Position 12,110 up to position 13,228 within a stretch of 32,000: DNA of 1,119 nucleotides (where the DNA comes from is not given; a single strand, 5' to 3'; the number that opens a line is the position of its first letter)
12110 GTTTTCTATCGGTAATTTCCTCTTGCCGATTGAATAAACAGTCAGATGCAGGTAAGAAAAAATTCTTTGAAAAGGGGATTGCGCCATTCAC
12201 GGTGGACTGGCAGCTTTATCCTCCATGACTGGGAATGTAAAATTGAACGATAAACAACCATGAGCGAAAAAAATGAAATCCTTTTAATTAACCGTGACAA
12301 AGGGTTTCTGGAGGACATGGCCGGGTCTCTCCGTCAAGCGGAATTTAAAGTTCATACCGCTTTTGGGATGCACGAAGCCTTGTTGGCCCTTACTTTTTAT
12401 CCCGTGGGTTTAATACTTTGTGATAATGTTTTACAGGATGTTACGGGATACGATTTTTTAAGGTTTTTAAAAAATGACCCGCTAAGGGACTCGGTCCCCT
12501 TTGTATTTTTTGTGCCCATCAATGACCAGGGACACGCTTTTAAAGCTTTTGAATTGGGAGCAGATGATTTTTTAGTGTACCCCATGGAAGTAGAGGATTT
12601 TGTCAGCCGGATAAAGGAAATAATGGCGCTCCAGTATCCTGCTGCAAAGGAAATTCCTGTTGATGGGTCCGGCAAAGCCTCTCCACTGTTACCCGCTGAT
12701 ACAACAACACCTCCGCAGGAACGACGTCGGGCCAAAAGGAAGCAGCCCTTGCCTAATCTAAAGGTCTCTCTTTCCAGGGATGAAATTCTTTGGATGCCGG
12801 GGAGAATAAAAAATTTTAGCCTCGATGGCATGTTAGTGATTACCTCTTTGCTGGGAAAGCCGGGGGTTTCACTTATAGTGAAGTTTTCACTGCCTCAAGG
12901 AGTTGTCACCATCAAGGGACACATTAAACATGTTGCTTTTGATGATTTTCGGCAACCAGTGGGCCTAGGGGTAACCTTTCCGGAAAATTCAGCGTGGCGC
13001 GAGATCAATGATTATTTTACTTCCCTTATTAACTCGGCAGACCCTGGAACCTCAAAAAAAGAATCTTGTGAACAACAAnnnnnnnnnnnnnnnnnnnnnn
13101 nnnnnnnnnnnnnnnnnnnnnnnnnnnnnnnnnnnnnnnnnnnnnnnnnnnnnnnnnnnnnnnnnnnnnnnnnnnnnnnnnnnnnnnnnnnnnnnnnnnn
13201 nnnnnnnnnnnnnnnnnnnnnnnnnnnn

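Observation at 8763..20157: Chemosensory operon carrying PilZ, MshEN-like and Hanks-kinase modules, apparently wired to c-di-GMP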

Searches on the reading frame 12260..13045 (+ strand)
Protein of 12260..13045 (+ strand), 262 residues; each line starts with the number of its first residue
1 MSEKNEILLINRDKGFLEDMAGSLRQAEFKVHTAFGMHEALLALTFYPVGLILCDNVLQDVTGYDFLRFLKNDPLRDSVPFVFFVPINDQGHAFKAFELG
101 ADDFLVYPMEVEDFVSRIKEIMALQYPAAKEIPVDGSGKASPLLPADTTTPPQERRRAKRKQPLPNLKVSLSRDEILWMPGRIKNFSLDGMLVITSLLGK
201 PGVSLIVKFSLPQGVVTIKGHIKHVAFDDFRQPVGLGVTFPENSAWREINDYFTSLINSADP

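Call 25: find_related_loci(query=A1, collection=genome_contigs, flank=10000)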
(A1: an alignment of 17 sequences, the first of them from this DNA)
Query A1 (262 aa) in genome_contigs; peptide patterns used: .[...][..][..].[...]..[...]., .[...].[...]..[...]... (x = any residue, [..] = any of these).
117 stretches matched a pattern; 36 encode a relative of the query (tblastn E <= 1e-3); 36 distinct loci.
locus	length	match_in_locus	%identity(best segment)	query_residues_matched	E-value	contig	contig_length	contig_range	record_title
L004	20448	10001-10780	88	1-260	4e-148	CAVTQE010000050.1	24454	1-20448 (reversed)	MAG: uncultured delta proteobacterium isolate MFD00709.bin.2.91 genome assembly, contig: contig_76411, whole genome shot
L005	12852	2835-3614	87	1-260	2e-147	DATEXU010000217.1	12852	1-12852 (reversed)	MAG TPA_asm: Thermodesulfobacteriota bacterium isolate SMAG_U8427 k141_1164003, whole genome shotgun sequence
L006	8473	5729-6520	51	1-262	3e-86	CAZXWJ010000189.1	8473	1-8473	MAG TPA_asm: uncultured Desulfobacteraceae bacterium isolate binchicken_co42_476 genome assembly, contig: NODE_14747_len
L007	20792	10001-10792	50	1-262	1e-85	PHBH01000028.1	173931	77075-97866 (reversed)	MAG: Deltaproteobacteria bacterium HGW-Deltaproteobacteria-15 Ig3397_v2_scaffold_259, whole genome shotgun sequence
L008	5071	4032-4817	51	1-261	5e-85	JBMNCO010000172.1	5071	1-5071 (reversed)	MAG: Desulfatiglandales bacterium isolate Bins.026 NODE_20364, whole genome shotgun sequence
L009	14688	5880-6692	50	1-261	8e-85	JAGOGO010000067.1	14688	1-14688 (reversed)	MAG: Deltaproteobacteria bacterium isolate Go_SlDig_bin_103 Go_SlDig_11918_length_14688_cov_7.913742, whole genome shotg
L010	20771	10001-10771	48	1-257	1e-82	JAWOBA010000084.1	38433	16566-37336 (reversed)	MAG: Desulfatiglandales bacterium isolate BLK2-2.bin.228 k191_454736, whole genome shotgun sequence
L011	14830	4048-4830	51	1-261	3e-82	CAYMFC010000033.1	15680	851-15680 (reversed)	MAG TPA_asm: uncultured Desulfobacteraceae bacterium isolate binchicken_co196_441 genome assembly, contig: NODE_4755_len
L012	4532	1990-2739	49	1-249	2e-79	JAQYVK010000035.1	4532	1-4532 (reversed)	MAG: Desulfatiglandales bacterium isolate SG_15_bin78 SG_15_bin.78.orig_15_c_000000044084, whole genome shotgun sequence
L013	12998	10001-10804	48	1-257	1e-78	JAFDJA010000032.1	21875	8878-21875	MAG: Deltaproteobacteria bacterium isolate Meg22_24_Bin_118 Meg22_24_Bin_118_scaffold_1455, whole genome shotgun sequenc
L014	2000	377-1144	46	1-257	7e-82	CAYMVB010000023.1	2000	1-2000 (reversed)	MAG TPA_asm: uncultured Desulfobacteraceae bacterium isolate SRP067234_co1_71 genome assembly, contig: k99_881544, whole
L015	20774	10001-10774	47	1-262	9e-76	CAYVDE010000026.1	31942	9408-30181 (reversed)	MAG TPA_asm: uncultured Desulfobacterales bacterium isolate SRP332253_co2_163 genome assembly, contig: NODE_1231_length_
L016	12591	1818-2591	45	1-262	1e-75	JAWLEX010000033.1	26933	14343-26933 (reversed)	MAG: Desulfatiglandales bacterium isolate 20BLK6-1.bin.93 NODE_1558_length_26933_cov_11.244429, whole genome shotgun seq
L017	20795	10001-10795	48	1-260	2e-75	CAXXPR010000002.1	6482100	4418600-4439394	MAG: Desulfatiglandales bacterium isolate a8f5a47d-4dac-4919-b032-e1fff6f47f18 genome assembly, contig: contig_2, whole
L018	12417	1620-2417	43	1-261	1e-69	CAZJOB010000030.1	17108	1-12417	MAG TPA_asm: uncultured Desulfatiglans sp. isolate SRP192927_co6_698 genome assembly, contig: NODE_7573_length_17108_cov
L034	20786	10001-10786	39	1-256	5e-56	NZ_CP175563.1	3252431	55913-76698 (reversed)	Syntrophus buswellii strain DM-2 chromosome, complete genome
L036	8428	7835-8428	49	1-205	3e-63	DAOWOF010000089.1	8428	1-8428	MAG TPA_asm: Desulfobacteraceae bacterium isolate CSMAG_3047 CSMAG_3047_k141_2082752_length_8428_cov_27.6073, whole geno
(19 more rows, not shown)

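Call 51: search_solved_structures(query=A1, max_evalue=1, show_alignments=0)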
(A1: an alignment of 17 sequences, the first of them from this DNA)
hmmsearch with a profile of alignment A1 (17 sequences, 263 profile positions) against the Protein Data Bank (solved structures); distinct sequences matched with E-value up to 1: 274 (the best 60 are shown).
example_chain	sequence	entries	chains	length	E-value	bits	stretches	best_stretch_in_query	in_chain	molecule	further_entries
9g85_A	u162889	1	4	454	3e-23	85.4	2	6-127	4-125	Response regulator PleD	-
2wb4_A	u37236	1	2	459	3.1e-23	85.4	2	6-126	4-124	DIGUANYLATE CYCLASE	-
9g86_A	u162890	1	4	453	3.6e-23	85.1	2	7-127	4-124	Response regulator PleD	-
1w25_A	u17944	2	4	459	3.8e-23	85.1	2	7-127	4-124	STALKED-CELL DIFFERENTIATION CONTROLLING PROTEIN | RESPONSE REGULATOR PLED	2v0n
3t6k_A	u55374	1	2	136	9.9e-18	67.3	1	6-130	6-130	Response regulator receiver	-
5x5j_A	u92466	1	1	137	1.8e-15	59.9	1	5-127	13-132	AdeR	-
5xjp_A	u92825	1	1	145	1.9e-15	59.8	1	5-129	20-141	AdeR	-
7cci_A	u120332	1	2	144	2.2e-15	59.6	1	5-127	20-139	AdeR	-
3gt7_A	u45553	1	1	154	2.4e-14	56.2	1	5-134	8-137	Sensor protein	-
1b00_A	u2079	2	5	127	9.3e-14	54.3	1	5-124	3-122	PHOSPHATE REGULON TRANSCRIPTIONAL REGULATORY PROTEIN PHOB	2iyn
1zes_A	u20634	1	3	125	9.6e-14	54.3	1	5-124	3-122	Phosphate regulon transcriptional regulatory protein phoB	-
2jb9_A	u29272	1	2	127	3.6e-13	52.4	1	5-124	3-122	PHOSPHATE REGULON TRANSCRIPTIONAL REGULATORY PROTEIN PHOB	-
4q7e_A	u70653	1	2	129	6.8e-13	51.5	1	4-126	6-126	Response regulator of a two component regulatory system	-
1zy2_A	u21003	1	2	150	1.6e-12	50.2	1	6-133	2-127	transcriptional regulator NtrC1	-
9dvt_R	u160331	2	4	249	2.4e-12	49.7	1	4-127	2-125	DNA-binding dual master transcriptional regulator RpaA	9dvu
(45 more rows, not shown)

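Call 62: predict_structure(alignment_id=A1)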
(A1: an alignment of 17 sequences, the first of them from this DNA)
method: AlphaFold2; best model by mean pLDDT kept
length: 262 residues; sequences in the alignment: 17
mean_pLDDT: 75.5   pTM: 0.49
mean pLDDT of the five models: 75.5, 74.5, 74.2, 74.0, 72.7
residues with pLDDT >= 90: 50; 70-90: 139; 50-70: 34; < 50: 39
segments of 3 or more residues with pLDDT < 50: 129-160, 229-231
pLDDT, mean of each block of 10 residues (from residue 1): 75 89 91 87 79 87 83 71 78 68 80 85 64 36 36 40 74 84 88 81 89 89 71 77 86 79 44
secondary structure, 60 per line:
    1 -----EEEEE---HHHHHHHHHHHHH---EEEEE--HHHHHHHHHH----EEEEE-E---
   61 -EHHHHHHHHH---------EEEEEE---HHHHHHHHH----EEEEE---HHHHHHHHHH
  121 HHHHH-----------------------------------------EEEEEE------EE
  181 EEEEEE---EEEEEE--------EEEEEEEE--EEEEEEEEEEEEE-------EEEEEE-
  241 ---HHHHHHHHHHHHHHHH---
elements in order: E6-10 H14-26 E30-34 H37-46 E51-55 H63-71 E81-86 H90-98 E103-107 H111-125 E167-172 E179-186 E190-195 E204-211 E214-226 E234-239 H244-259

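Call 64: fold_search(model_id=the predicted structure, library=pdb)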
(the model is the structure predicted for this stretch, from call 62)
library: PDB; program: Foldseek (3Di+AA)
matches with E <= 10: 1630; with E <= 0.001: 541
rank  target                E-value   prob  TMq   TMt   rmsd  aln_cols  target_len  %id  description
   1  9dvt_R                3.9e-09  1.00  0.43  0.48   1.8       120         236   25  Cryo-EM structure of RpaA bound to PkaiBC DNA and the CTD of the alpha subunit of RNAP from the cyanobacterium Synecho (released 2025-10-15)
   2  3t6k_A                5.0e-09  1.00  0.43  0.89   1.5       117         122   28  Crystal structure of a putative response regulator (Caur_3799) from Chloroflexus aurantiacus J-10-fl at 1.86 A resolut (released 2011-09-07)
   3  8fk2_A                1.8e-08  1.00  0.42  0.88   1.6       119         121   21  The N-terminal VicR from Streptococcus mutans (released 2023-10-25)
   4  2iyn_B                2.4e-08  1.00  0.43  0.87   1.9       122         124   26  The co-factor-induced pre-active conformation in PhoB (released 2006-08-30)
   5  3nhz_B                2.7e-08  1.00  0.40  0.87   1.9       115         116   27  Structure of N-terminal Domain of MtrA (released 2010-08-11)
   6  9dvt_S                2.9e-08  1.00  0.43  0.48   1.7       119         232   25  Cryo-EM structure of RpaA bound to PkaiBC DNA and the CTD of the alpha subunit of RNAP from the cyanobacterium Synecho (released 2025-10-15)
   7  3gt7                  3.1e-08  1.00  0.43  0.81   6.1       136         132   22  CRYSTAL STRUCTURE OF SIGNAL RECEIVER DOMAIN OF SIGNAL TRANSDUCTION HISTIDINE KINASE FROM Syntrophus aciditrophicus (released 2009-04-14)
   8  1zes_A                3.5e-08  1.00  0.42  0.88   1.9       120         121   25  BeF3- activated PhoB receiver domain (released 2005-09-20)
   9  3nhz_A                3.7e-08  1.00  0.40  0.87   1.9       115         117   27  Structure of N-terminal Domain of MtrA (released 2010-08-11)
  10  3nns_A                3.7e-08  1.00  0.39  0.81   2.5       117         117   25  BeF3 Activated DrrB Receiver Domain (released 2010-08-11)
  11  2a9o                  4.4e-08  1.00  0.41  0.89   1.6       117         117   22  Crystal structures of an activated YycF homologue, the essential response regulator from S.pneumoniae in complex with Be (released 2006-09-26)
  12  1zes_B                5.0e-08  1.00  0.42  0.91   1.5       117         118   26  BeF3- activated PhoB receiver domain (released 2005-09-20)
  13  9g85_B                5.0e-08  1.00  0.44  0.26   1.5       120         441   23  Structure of Response regulator PleD in complex with c-diGMP and ppGpp (released 2025-08-06)
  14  3nhz_C                5.0e-08  1.00  0.40  0.86   1.8       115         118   27  Structure of N-terminal Domain of MtrA (released 2010-08-11)
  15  6is1_E                5.3e-08  1.00  0.41  0.86   1.9       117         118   21  Crystal Structure of Staphylococcus aureus response regulator ArlR receiver domain in complex with BeF3 and Mg (released 2019-10-30)
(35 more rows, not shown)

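Call 85: search_protein_families(library=pfam, proteins=[L036:20-880:+, L036:897-1664:+, L036:1691-3424:+, L036:3429-4379:+, L034:7053-7496:+, L034:11939-14587:+, L034:14591-15406:+, L034:15410-16114:+, L034:16188-17945:+, L034:5190-5825:+], max_evalue=0.001)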
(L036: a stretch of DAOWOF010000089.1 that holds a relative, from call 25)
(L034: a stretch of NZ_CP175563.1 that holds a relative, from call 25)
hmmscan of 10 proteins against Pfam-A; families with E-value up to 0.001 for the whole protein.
L036:20-880:+ (286 aa): 2 families
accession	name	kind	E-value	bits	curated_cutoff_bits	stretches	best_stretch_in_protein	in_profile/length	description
PF01584.24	CheW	-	4.2e-28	98.1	23.5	1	139-265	2-135/138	CheW-like domain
PF02518.31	HATPase_c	-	1e-18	68.2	26.4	1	3-133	12-110/111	Histidine kinase-, DNA gyrase B-, and HSP90-like ATPase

L036:897-1664:+ (255 aa): 1 family
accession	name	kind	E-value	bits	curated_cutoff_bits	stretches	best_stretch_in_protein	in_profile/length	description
PF01584.24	CheW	-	1.1e-33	116.3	23.5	1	119-251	2-134/138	CheW-like domain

L036:1691-3424:+ (577 aa): 3 families
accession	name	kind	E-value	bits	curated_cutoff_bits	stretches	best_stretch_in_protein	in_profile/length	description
PF00015.26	MCPsignal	-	9.2e-49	166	34.6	1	260-442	4-172/172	Methyl-accepting chemotaxis protein (MCP) signalling domain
PF00672.30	HAMP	-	1.9e-07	31.7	25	1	82-134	1-48/53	HAMP domain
PF20155.4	TMP_3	-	0.00039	20.6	41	0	458-525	2-68/192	Tape measure protein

L036:3429-4379:+ (316 aa): 6 families
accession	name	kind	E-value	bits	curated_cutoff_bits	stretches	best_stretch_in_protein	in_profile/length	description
PF01739.24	CheR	-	4e-46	157.4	27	2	84-225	1-128/195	CheR methyltransferase, SAM binding domain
PF03705.20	CheR_N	-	6.8e-06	26.1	27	1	22-70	4-52/53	CheR methyltransferase, all-alpha domain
PF08242.18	Methyltransf_12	-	0.00018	22.6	30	0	246-287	60-98/98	Methyltransferase domain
PF08241.18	Methyltransf_11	-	0.00024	22.1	21.2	0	252-289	60-95/95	Methyltransferase domain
PF13649.12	Methyltransf_25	-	0.00033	21.7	27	0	246-285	58-97/97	Methyltransferase domain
PF13489.12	Methyltransf_23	-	0.00079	19.6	27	0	235-307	80-134/164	Methyltransferase domain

L034:7053-7496:+ (147 aa): 1 family
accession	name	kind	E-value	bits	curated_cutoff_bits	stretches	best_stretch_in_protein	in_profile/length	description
PF00072.30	Response_reg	-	1.8e-24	86.5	30.2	1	30-136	1-110/111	Response regulator receiver domain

L034:11939-14587:+ (882 aa): 5 families
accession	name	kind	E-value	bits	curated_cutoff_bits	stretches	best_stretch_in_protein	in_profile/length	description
PF00069.31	Pkinase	-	5.1e-59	200.2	31.7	1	618-866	1-252/263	Protein kinase domain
PF05226.16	CHASE2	-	1e-52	179.7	26.3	1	86-433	3-251/257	CHASE2 domain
PF07714.23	PK_Tyr_Ser-Thr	-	1.4e-37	129.8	23.1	1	619-865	2-248/258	Protein tyrosine and serine/threonine kinase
PF03109.22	ABC1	-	0.00024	20.8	22.9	1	694-773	143-221/244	ABC1 atypical kinase-like domain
PF17667.7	Pkinase_fungal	-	0.00068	18.9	24.1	1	736-805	304-379/387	Fungal protein kinase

L034:14591-15406:+ (271 aa): 3 families
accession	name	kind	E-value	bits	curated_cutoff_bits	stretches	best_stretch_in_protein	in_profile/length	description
PF13672.11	PP2C_2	-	2.9e-21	76.4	24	1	19-215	11-182/209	Protein phosphatase 2C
PF00481.26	PP2C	-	4.6e-16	59.7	20.3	1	18-246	23-255/255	Protein phosphatase 2C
PF07228.17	SpoIIE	-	7.4e-10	39.5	25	1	170-249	96-187/192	Stage II sporulation protein E (SpoIIE)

L034:15410-16114:+ (234 aa): 2 families
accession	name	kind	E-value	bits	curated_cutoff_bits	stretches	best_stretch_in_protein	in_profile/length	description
PF00498.31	FHA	-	2.4e-24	86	20.7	1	23-86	1-67/67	FHA domain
PF16697.10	Yop-YscD_cpl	-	3.2e-18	66.2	33.2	1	14-91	10-89/94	Inner membrane component of T3SS, cytoplasmic domain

L034:16188-17945:+ (585 aa): 3 families
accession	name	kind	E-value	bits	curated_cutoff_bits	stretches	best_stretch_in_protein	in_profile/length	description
PF20142.4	Scaffold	-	3e-30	106.2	24.6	1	67-210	3-137/139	Scaffold domain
PF03734.19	YkuD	-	5.7e-27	95.5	23.4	1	326-496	2-141/146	L,D-transpeptidase catalytic domain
PF01471.23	PG_binding_1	-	1.2e-09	38.6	23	1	240-298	3-57/57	Putative peptidoglycan binding domain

L034:5190-5825:+ (211 aa): 1 family
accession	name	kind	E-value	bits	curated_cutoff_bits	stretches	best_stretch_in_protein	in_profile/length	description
PF09723.15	Zn_ribbon_8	-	4.9e-09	36.5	34.4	1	48-89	1-41/41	Zinc ribbon domain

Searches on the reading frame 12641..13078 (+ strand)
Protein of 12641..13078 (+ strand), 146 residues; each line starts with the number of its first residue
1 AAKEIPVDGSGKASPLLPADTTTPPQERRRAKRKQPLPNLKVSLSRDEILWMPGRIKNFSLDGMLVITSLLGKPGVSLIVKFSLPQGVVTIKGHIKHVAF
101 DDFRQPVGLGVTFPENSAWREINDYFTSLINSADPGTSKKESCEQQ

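Call 9: search_protein_families(library=pfam, proteins=[window:12641-13078:+], max_evalue=10)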
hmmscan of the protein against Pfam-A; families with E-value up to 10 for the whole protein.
seq(146 aa): 1 family
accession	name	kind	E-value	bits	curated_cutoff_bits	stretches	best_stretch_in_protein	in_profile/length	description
PF07238.19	PilZ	-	4.3e-06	27.4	22.5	1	27-117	1-89/102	PilZ domain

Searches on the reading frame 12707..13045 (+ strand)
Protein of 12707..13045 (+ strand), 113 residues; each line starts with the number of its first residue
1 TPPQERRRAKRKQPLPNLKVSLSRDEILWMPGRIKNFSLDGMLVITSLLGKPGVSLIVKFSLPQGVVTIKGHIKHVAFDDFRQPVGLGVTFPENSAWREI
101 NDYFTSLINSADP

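Call 69: search_solved_structures(query=A4, max_evalue=10, show_alignments=2)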
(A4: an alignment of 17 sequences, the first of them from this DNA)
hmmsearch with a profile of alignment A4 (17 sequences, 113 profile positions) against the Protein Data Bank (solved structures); distinct sequences matched with E-value up to 10: 1.
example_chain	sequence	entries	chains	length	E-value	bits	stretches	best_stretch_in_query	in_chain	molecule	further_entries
6qeq_A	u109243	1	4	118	0.75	12.7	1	66-106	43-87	PcfF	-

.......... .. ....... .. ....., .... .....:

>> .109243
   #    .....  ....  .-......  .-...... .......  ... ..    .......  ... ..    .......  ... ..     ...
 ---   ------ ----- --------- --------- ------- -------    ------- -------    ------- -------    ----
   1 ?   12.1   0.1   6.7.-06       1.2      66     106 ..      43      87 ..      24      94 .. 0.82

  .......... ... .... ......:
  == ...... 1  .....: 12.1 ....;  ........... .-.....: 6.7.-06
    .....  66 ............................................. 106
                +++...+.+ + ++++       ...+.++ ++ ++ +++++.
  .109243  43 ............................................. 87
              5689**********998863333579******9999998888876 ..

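Call 71: search_protein_families(library=pfam, alignment_id=A4, max_evalue=0.01)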
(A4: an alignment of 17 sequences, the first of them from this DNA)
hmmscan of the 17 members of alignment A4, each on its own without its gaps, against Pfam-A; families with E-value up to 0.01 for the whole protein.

A. member 1, seq(113 aa): 1 family
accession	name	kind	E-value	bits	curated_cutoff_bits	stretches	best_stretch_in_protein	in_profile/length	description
PF07238.19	PilZ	-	1.9e-06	28.5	22.5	1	5-95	1-89/102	PilZ domain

B. families by the number of members that match (of 17 scanned): 1 family
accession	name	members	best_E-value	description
PF07238.19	PilZ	15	5.5e-07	PilZ domain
